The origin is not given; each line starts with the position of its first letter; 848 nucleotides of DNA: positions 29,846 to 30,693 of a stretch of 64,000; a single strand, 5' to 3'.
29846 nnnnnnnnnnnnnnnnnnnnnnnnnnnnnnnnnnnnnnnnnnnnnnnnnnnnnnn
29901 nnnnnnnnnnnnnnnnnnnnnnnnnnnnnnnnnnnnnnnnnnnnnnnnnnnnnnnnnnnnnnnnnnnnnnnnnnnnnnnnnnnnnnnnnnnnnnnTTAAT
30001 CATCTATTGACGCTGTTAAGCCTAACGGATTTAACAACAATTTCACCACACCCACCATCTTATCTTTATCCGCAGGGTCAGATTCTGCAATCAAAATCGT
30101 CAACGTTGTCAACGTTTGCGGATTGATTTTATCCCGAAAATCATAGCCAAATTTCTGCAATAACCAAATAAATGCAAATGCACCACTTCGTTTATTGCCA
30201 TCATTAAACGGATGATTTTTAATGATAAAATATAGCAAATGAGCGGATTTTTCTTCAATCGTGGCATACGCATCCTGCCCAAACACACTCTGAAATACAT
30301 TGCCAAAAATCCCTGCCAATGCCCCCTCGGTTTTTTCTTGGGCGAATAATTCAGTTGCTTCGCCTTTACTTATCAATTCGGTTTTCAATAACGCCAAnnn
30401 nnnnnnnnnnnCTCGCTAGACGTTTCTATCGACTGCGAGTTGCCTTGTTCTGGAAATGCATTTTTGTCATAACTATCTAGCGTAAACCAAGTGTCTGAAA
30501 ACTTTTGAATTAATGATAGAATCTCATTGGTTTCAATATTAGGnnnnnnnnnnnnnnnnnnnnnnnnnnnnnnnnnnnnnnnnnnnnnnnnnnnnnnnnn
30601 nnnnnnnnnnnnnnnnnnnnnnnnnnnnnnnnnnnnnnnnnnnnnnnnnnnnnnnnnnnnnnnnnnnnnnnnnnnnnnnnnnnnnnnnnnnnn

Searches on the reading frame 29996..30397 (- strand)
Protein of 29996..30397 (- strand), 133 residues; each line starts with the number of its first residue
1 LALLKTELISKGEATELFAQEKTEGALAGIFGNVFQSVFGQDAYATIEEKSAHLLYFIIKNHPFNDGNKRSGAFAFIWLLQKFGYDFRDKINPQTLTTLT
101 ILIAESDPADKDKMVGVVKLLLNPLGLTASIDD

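Call 3: search_protein_families(library=pfam, proteins=[window:29996-30397:-], max_evalue=0.01)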
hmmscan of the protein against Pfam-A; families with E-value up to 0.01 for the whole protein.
window:29996-30397:- (133 aa): 1 family
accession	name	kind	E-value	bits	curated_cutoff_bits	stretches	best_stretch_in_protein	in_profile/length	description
PF02661.23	Fic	-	8.1e-13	49.5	24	1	21-80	23-93/93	Fic/DOC family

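Call 4: search_protein_families(library=ncbifam, proteins=[window:29996-30397:-], max_evalue=0.01)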
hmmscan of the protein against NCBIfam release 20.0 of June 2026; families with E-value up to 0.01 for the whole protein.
window:29996-30397:- (133 aa): 2 families
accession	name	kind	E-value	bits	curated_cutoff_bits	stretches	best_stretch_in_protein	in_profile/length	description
TIGR01550.1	DOC_P1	subfamily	1.7e-12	47.6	38.65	1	30-109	35-111/122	type II toxin-antitoxin system death-on-curing family toxin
NF041381.1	XopAC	subfamily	0.0022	16.8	450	1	36-84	368-415/451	XopAC/AvrAC family type III secretion system effector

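Call 29: search_protein_representatives(protein=window:29996-30397:-)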
Query: 133 residues. Proteins with E-value up to 0.001 (for the whole library): 2130; up to 1e-10: 704; up to 1e-30: 18. The best 150 are listed.
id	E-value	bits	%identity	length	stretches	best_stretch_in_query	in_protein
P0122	1.3e-52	193.6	75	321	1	3-123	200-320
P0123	6.1e-48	178.5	67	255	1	3-123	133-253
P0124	1.2e-47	177.6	66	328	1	3-123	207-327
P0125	1.9e-47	176.9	65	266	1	3-123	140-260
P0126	1.6e-38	148.1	61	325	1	4-122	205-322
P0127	3.6e-38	147.0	61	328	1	4-122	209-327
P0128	3.7e-38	146.9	61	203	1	4-122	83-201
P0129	9.1e-38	145.7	61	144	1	11-122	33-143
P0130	4.9e-37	143.3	57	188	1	3-123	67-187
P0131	8.9e-37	142.5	56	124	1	4-122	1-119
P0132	1.1e-35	138.9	55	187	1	4-122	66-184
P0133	3.1e-35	137.5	58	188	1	9-120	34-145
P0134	7.0e-34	133.1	56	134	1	3-121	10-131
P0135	1.5e-33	132.0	55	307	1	2-111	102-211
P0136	2.5e-32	128.1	61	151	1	2-116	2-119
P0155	9.2e-28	113.3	56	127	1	7-120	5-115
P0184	5.6e-25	104.3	47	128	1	4-122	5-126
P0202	1.4e-23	99.9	46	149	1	3-118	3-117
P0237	5.9e-22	94.6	45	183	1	4-121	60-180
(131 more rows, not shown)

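Call 31: find_encoding_contigs(protein=P0131, flank=3000, max_places=4)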
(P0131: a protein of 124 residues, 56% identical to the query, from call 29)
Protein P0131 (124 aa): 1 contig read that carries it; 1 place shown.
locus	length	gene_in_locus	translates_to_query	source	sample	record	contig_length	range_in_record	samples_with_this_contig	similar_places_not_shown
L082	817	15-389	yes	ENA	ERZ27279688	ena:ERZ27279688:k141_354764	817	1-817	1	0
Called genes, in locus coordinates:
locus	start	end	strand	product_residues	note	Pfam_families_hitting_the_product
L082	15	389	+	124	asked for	PF02661:Fic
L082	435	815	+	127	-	?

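Call 32: find_encoding_contigs(protein=P0134, flank=3000, max_places=4)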
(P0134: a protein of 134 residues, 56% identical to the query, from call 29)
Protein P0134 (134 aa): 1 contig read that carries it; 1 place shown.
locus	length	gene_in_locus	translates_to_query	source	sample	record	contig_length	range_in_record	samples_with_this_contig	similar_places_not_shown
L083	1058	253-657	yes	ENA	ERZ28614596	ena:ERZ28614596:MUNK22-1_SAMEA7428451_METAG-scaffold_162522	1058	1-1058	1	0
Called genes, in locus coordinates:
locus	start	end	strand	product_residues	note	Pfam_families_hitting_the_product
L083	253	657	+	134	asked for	PF02661:Fic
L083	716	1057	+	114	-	?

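Call 68: find_encoding_contigs(protein=P0132, flank=3000, max_places=3)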
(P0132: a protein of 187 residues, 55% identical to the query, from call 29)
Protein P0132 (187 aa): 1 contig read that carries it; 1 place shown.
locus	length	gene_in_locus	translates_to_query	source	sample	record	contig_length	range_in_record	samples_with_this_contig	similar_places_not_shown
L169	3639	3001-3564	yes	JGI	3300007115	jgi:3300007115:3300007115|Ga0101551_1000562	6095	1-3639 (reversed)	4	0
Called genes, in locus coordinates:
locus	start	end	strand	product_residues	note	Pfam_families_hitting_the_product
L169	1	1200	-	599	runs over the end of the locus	PF00664:ABC_membrane, PF00005:ABC_tran, PF02463:SMC_N (weak)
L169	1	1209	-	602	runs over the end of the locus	PF00664:ABC_membrane, PF00005:ABC_tran, PF02463:SMC_N (weak)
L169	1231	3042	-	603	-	PF00664:ABC_membrane, PF00005:ABC_tran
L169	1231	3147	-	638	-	PF00664:ABC_membrane, PF00005:ABC_tran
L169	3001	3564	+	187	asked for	PF02661:Fic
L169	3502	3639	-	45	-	?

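Call 69: find_encoding_contigs(protein=P0237, flank=3000, max_places=3)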
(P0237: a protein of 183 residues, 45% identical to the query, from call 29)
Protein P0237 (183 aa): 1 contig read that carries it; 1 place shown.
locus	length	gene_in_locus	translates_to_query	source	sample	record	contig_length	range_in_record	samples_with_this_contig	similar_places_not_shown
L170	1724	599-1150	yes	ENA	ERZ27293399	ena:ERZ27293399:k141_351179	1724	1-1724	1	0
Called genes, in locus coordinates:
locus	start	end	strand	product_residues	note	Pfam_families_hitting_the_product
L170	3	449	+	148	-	?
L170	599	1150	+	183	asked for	PF02661:Fic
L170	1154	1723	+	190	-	?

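Call 70: find_encoding_contigs(protein=P0130, flank=3000, max_places=3)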
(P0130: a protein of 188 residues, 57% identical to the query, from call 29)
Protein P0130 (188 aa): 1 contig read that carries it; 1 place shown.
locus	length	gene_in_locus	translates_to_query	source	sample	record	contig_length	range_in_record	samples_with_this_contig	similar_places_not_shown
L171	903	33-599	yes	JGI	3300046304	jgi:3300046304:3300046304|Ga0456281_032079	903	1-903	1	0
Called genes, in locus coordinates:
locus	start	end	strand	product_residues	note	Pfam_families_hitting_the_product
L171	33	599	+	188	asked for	PF02661:Fic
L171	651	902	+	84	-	?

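Call 74: find_encoding_contigs(protein=P0155, flank=2500, max_places=3)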
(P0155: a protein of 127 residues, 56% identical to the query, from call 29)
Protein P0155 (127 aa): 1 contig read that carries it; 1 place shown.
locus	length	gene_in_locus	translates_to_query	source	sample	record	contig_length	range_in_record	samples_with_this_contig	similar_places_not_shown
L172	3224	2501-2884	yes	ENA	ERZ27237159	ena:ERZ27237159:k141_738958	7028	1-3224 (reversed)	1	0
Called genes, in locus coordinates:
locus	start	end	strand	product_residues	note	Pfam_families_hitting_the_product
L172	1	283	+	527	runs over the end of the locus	PF07690:MFS_1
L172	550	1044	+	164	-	-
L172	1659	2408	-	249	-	PF01548:DEDD_Tnp_IS110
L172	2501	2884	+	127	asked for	PF02661:Fic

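Call 75: find_encoding_contigs(protein=P0184, flank=2500, max_places=3)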
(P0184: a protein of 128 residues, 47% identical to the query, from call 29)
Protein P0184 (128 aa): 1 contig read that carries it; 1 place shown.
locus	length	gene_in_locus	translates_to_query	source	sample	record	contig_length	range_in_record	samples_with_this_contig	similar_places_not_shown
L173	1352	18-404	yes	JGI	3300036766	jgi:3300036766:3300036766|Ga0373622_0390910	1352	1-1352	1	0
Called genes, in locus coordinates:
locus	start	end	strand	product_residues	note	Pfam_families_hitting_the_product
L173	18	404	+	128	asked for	PF02661:Fic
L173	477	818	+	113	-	PF18924:DUF5674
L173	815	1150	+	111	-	-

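Call 76: find_encoding_contigs(protein=P0202, flank=2500, max_places=3)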
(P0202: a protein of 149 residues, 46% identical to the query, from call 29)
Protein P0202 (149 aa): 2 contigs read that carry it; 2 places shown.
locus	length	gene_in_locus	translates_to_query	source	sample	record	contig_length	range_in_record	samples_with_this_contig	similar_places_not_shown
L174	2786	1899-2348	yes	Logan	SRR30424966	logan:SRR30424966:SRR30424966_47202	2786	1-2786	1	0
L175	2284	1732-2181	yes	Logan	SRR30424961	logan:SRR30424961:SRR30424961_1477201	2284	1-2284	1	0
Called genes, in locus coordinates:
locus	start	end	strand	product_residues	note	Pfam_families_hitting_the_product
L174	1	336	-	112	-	?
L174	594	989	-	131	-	-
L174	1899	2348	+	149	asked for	PF02661:Fic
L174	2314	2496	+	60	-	-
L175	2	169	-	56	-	?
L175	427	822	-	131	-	-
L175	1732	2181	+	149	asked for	PF02661:Fic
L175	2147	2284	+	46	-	?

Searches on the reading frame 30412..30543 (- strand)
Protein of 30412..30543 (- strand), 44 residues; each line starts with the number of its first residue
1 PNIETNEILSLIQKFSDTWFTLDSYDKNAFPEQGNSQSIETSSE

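Call 54: search_solved_structures(query=A4, max_evalue=10, show_alignments=3)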
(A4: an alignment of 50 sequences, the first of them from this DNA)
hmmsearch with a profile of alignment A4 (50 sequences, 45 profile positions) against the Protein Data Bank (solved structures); distinct sequences matched with E-value up to 10: 2.
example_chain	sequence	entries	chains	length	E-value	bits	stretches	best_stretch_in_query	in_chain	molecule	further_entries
9mne_B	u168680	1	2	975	0.6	12.9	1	19-43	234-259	Serine protease EspC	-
2uzq_A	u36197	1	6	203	0.63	12.9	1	5-21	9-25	M-PHASE INDUCER PHOSPHATASE 2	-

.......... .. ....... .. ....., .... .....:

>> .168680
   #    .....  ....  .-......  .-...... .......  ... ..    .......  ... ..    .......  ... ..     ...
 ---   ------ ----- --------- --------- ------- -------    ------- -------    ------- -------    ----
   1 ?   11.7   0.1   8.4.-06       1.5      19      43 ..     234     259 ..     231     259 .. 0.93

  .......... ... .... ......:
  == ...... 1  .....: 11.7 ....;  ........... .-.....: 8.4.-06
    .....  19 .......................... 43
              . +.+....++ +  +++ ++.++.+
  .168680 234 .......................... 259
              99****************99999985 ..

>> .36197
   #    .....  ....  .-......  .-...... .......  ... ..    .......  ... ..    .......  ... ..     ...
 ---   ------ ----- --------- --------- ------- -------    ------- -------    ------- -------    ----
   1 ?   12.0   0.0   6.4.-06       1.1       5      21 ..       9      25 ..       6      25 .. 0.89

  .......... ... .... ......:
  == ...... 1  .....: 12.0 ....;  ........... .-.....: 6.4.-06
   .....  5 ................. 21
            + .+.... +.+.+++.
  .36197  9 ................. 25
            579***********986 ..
